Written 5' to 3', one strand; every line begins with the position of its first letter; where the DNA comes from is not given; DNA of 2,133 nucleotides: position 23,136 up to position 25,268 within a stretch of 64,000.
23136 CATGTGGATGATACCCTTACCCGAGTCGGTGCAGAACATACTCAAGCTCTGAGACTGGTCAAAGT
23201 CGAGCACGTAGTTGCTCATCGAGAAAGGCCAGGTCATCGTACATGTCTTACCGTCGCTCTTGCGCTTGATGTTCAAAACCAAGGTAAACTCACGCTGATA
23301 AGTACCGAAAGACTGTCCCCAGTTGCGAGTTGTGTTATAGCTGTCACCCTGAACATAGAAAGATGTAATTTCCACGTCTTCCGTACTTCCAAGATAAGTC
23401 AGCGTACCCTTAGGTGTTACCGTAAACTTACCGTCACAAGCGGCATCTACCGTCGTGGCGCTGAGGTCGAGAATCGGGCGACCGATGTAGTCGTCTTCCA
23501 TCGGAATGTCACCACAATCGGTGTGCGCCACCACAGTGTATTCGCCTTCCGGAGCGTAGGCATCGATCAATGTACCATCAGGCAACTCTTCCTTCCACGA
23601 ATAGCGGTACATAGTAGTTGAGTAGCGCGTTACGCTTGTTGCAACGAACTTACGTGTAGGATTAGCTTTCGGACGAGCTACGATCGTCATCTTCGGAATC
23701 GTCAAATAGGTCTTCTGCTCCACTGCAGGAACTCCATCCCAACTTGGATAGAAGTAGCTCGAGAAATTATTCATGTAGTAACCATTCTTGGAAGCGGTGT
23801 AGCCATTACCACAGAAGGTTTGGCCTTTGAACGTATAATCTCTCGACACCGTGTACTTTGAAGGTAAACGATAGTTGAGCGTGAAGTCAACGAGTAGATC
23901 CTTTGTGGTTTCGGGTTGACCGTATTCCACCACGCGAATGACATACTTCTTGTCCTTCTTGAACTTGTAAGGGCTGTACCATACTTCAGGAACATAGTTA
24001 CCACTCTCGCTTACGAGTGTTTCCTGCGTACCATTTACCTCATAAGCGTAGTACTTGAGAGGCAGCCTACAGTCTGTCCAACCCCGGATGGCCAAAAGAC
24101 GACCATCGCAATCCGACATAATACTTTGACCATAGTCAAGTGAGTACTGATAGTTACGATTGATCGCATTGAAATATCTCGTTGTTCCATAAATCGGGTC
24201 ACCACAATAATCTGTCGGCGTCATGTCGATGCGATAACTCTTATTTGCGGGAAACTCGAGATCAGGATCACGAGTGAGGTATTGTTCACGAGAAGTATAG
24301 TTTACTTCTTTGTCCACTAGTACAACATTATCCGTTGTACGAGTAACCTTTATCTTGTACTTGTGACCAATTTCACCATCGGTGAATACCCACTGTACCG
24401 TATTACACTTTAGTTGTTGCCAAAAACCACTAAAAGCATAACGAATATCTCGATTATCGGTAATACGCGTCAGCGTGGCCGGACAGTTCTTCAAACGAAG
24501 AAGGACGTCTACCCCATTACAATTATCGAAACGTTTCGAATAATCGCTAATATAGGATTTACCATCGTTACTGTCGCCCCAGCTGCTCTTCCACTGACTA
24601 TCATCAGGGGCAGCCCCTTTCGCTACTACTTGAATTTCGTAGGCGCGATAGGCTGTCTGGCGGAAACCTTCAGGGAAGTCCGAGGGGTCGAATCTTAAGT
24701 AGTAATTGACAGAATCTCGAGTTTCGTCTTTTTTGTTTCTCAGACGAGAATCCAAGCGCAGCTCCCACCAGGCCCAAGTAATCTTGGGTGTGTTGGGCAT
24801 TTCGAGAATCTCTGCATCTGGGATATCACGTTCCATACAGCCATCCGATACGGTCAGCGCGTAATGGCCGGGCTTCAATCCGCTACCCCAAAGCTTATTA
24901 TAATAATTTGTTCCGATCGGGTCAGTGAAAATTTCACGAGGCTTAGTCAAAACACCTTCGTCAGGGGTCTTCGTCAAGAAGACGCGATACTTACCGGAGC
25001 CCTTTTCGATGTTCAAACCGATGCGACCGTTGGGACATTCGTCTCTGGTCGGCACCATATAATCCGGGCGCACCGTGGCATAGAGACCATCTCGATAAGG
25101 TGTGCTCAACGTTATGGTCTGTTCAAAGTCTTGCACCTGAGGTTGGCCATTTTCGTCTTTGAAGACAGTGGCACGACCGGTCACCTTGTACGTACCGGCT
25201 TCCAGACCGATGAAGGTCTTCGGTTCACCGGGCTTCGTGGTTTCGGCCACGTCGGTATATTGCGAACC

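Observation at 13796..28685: Convergent pair of ~2,200-aa paralogous SprB-repeat surface proteins forming an accessory island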

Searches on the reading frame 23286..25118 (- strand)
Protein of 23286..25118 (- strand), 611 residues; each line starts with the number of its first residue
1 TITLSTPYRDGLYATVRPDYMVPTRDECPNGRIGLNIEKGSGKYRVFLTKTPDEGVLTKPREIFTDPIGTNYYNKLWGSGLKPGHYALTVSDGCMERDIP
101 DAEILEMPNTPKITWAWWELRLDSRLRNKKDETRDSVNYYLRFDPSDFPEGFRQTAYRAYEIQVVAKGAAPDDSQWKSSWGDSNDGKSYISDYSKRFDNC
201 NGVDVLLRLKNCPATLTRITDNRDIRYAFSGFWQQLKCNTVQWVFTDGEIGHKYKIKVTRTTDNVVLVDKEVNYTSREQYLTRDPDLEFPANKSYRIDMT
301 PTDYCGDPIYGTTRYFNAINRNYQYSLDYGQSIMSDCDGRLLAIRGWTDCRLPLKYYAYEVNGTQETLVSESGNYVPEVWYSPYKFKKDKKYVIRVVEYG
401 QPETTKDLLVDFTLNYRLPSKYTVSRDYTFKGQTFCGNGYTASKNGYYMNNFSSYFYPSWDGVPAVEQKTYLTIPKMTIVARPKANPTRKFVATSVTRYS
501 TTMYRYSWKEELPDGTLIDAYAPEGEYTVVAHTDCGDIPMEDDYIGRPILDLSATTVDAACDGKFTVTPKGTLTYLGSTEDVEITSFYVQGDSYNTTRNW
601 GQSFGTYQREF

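Call 52: predict_structure(alignment_id=A3)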
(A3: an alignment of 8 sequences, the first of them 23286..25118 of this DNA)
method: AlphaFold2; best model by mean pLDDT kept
length: 611 residues; sequences in the alignment: 8
mean_pLDDT: 66.5   pTM: 0.45
mean pLDDT of the five models: 66.5, 65.9, 62.0, 61.0, 53.6
residues with pLDDT >= 90: 40; 70-90: 267; 50-70: 177; < 50: 127
segments of 3 or more residues with pLDDT < 50: 1-19, 31-42, 65-78, 106-108, 331-335, 428-448, 559-565, 575-611
pLDDT, mean of each block of 10 residues (from residue 1): 43 43 64 44 68 80 51 44 70 71 54 72 59 72 73 73 88 88 76 76 83 80 65 71 71 83 92 76 81 85 63 77 67 52 73 88 92 86 81 88 86 74 59 35 42 62 58 63 76 64 61 79 67 74 56 50 48 50 35 30 27 25
secondary structure, 60 per line:
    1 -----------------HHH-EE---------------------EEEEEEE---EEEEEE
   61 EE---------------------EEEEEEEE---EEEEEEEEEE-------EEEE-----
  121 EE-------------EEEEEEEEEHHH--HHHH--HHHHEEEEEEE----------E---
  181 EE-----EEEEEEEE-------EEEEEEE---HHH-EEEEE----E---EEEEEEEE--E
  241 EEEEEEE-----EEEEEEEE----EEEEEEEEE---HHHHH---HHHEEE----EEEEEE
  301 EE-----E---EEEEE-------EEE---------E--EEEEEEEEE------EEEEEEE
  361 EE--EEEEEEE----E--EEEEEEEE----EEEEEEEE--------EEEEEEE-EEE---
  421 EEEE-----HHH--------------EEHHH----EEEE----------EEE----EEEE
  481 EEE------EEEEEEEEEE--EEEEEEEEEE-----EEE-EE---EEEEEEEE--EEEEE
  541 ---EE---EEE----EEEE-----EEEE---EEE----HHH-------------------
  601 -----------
elements in order: E45-51 E55-62 E84-91 E95-104 E112-115 E136-144 H150-153 H156-159 E160-166 E188-195 E203-209 E217-221 E230-237 E240-247 E253-260 E265-273 H277-281 E288-290 E295-302 E312-316 E324-326 E339-347 E354-362 E365-371 E379-386 E391-398 E407-413 E415-417 E421-424 E456-459 E470-472 E477-483 E490-499 E502-511 E517-519 E526-533 E536-540 E549-551 E556-559 E565-568 E572-574

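Call 56: fold_search(model_id=the predicted structure, library=pdb)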
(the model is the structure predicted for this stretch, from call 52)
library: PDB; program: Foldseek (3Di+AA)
matches with E <= 10: 1558; with E <= 0.001: 215
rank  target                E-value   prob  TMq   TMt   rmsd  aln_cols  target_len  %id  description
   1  6ru5_A                1.2e-10  1.00  0.19  0.19  27.1       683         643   10  human complement C3 in complex with the hC3Nb1 nanobody (released 2019-08-21)
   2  2a73_A                1.2e-09  1.00  0.19  0.19  26.2       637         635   11  Human Complement Component C3 (released 2005-09-27)
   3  2win_A                3.5e-09  1.00  0.21  0.20  27.6       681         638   10  C3 convertase (C3bBb) stabilized by SCIN (released 2009-06-09)
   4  8cem_F                3.8e-09  1.00  0.20  0.19  26.8       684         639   10  Structure of bovine native C3, re-refinement (released 2023-04-05)
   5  9u61_C                4.0e-09  1.00  0.19  0.18  27.1       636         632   10  CP/MBL pathways C3 convertase C4b2a and C3 complex (released 2026-01-14)
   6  9qk2_F                5.1e-09  1.00  0.20  0.19  26.0       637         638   11  Structure of the Complement classical and lectin pathway C3 convertase in complex with substrate C3 (released 2025-12-24)
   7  8enu_G                5.6e-09  1.00  0.21  0.20  26.7       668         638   10  Structure of the C3bB proconvertase in complex with lufaxin (released 2023-08-09)
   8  2qki_A                5.6e-09  1.00  0.20  0.19  27.7       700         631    9  Human C3c in complex with the inhibitor compstatin (released 2007-08-14)
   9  7zgj_A                5.6e-09  1.00  0.18  0.18  27.7       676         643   11  Trypanosoma brucei gambiense ISG65 in complex with human complement component C3 (released 2023-04-05)
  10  8uh2_A                5.9e-09  1.00  0.22  0.21  25.8       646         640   11  Complex of C3b with the inhibitor albicin (released 2024-05-08)
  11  2v5y                  1.2e-08  1.00  0.13  0.14  38.3       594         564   11  Crystal structure of the receptor protein tyrosine phosphatase mu ectodomain (released 2007-09-11)
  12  8cem_E                1.4e-08  1.00  0.20  0.19  25.1       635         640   11  Structure of bovine native C3, re-refinement (released 2023-04-05)
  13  3g6j_A                1.5e-08  1.00  0.20  0.20  27.6       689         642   10  C3b in complex with a C3b specific Fab (released 2009-03-10)
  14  8uin_A                1.6e-08  1.00  0.21  0.20  27.1       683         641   10  Structure of the C3bBb-albicin complex (released 2024-05-08)
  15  6rur_A                1.7e-08  1.00  0.22  0.21  27.1       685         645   10  Structure of the SCIN stabilized C3bBb convertase bound to properdin (released 2019-08-21)
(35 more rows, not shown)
